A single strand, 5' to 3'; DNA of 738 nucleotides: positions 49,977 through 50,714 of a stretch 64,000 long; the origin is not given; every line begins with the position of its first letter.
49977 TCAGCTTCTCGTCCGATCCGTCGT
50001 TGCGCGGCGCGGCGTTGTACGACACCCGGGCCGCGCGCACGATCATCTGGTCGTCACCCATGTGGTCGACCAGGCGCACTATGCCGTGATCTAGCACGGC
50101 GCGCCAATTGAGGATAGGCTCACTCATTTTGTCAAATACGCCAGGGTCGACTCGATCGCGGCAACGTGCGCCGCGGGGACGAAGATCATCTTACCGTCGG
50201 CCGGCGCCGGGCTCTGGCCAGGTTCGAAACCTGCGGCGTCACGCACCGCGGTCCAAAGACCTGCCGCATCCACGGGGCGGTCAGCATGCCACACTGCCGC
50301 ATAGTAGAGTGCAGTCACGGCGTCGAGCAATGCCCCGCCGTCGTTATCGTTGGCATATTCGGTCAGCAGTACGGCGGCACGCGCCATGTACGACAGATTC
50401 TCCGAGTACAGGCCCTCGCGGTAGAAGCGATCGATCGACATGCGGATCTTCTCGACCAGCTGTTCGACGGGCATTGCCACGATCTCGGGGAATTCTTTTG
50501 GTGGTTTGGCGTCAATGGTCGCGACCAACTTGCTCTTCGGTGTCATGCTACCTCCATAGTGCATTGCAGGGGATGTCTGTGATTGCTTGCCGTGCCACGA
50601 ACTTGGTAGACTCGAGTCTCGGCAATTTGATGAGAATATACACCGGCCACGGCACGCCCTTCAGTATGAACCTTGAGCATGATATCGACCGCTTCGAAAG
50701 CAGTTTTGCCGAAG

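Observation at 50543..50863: Phage-encoded ClpS (N-degron adaptor) homologue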

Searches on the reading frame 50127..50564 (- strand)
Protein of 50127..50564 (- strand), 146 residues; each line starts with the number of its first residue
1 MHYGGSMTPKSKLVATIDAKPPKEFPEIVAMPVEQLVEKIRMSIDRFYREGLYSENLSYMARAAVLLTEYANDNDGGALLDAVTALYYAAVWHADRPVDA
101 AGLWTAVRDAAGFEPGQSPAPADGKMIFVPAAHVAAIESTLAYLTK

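Call 3: search_protein_families(library=pfam, proteins=[window:50127-50564:-], max_evalue=0.01)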
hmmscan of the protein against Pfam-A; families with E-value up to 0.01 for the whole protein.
window:50127-50564:- (146 aa): 0 families

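Call 5: search_protein_families(library=phrogs, proteins=[window:50127-50564:-], max_evalue=0.01)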
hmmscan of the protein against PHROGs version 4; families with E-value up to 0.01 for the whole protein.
window:50127-50564:- (146 aa): 0 families

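Call 62: find_homologous_proteins(query=window:50127-50546:-)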
Query window:50127-50546:- (140 aa): 33 proteins with E <= 0.001 among 125 candidates.
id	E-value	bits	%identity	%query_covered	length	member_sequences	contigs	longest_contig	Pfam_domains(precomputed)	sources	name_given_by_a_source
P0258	2.5e-75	269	90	100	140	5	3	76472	-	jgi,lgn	jgi:hypothetical protein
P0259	4.6e-66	239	81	100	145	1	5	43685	-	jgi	jgi:hypothetical protein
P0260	6.0e-53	196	69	100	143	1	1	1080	-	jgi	jgi:hypothetical protein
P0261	3.6e-50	187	65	100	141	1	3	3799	-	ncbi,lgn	-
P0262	9.1e-46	173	59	100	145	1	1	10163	-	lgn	-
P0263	5.5e-43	164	58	100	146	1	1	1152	-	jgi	jgi:hypothetical protein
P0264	6.4e-43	164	59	99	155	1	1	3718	-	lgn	-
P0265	4.6e-24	103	47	99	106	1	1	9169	-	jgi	jgi:hypothetical protein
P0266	2.2e-15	75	84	31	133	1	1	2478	-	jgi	jgi:hypothetical protein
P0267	2.9e-13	68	68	36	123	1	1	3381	-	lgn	-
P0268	3.9e-13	67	83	30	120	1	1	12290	-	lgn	-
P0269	4.6e-13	67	57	45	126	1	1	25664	-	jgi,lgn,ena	-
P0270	4.9e-13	67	76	29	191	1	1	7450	-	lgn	-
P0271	1.3e-12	66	85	29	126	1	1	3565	-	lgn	-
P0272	5.3e-12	64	55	46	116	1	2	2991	-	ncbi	-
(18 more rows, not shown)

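Call 66: find_encoding_contigs(protein=P0258, flank=10000, max_places=4)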
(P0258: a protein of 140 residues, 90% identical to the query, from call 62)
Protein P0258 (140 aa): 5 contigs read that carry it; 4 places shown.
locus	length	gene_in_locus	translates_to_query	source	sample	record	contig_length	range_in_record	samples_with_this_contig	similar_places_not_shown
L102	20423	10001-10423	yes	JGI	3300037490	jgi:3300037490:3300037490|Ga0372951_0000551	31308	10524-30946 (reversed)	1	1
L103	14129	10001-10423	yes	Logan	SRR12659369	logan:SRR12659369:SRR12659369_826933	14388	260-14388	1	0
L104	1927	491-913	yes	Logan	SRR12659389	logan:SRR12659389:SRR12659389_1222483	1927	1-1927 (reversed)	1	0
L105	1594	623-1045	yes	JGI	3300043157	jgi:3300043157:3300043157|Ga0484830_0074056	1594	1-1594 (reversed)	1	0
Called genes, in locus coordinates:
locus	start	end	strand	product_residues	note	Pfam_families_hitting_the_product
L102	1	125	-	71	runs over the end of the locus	-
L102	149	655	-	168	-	-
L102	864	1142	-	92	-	-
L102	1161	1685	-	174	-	-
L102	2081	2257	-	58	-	-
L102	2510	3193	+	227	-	PF08281:Sigma70_r4_2 (weak)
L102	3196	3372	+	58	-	-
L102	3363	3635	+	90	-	-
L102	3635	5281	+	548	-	PF17289:Terminase_6C (faint)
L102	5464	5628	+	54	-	-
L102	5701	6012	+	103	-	-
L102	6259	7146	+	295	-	-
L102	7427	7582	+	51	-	-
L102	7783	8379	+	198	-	-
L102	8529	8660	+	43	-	-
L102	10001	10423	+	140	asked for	-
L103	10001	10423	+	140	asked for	-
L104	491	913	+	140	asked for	-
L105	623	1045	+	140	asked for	-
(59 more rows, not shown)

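Call 67: find_encoding_contigs(protein=P0259, flank=10000, max_places=5)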
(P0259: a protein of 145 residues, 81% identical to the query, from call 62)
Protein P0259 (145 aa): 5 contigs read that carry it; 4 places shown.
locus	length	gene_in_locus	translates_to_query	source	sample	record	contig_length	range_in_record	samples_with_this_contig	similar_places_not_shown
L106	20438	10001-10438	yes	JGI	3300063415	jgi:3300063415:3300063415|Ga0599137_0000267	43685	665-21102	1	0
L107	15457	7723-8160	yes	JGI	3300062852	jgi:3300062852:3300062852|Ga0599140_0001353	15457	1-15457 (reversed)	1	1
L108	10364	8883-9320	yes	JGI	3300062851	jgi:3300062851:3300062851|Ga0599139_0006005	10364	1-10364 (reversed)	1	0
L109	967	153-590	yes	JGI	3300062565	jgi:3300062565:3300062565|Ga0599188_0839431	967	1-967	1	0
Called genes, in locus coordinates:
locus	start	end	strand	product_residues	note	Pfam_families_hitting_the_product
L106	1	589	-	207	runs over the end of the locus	-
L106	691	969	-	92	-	-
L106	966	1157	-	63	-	-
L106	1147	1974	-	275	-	-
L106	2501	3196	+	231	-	PF08281:Sigma70_r4_2 (weak)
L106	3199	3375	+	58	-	-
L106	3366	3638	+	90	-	-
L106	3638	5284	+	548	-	-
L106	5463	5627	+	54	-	-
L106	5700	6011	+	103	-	-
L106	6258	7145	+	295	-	-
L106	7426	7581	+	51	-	-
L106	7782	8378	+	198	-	-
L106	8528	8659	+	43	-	-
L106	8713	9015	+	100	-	-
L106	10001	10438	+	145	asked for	-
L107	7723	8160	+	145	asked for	-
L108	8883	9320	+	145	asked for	-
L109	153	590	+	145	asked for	-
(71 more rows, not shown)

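Call 71: search_protein_families(library=padloc, proteins=[window:50127-50546:-], max_evalue=0.01)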
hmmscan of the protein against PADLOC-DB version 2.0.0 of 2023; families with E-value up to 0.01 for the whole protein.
window:50127-50546:- (140 aa): 0 families

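Call 75: predict_structure(alignment_id=A2)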
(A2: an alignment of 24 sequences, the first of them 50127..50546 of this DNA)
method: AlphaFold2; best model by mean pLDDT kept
length: 140 residues; sequences in the alignment: 24
mean_pLDDT: 58.3   pTM: 0.31
mean pLDDT of the five models: 58.3, 53.7, 52.6, 52.5, 49.8
residues with pLDDT >= 90: 0; 70-90: 25; 50-70: 84; < 50: 31
segments of 3 or more residues with pLDDT < 50: 1-15, 117-122, 136-140
pLDDT, mean of each block of 10 residues (from residue 1): 35 52 70 64 54 53 55 68 61 74 71 53 56 50
secondary structure, 60 per line:
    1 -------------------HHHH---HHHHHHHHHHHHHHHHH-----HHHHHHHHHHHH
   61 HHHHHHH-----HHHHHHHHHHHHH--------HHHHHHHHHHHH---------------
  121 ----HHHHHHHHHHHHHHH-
elements in order: H20-23 H27-43 H49-67 H73-85 H94-105 H125-139
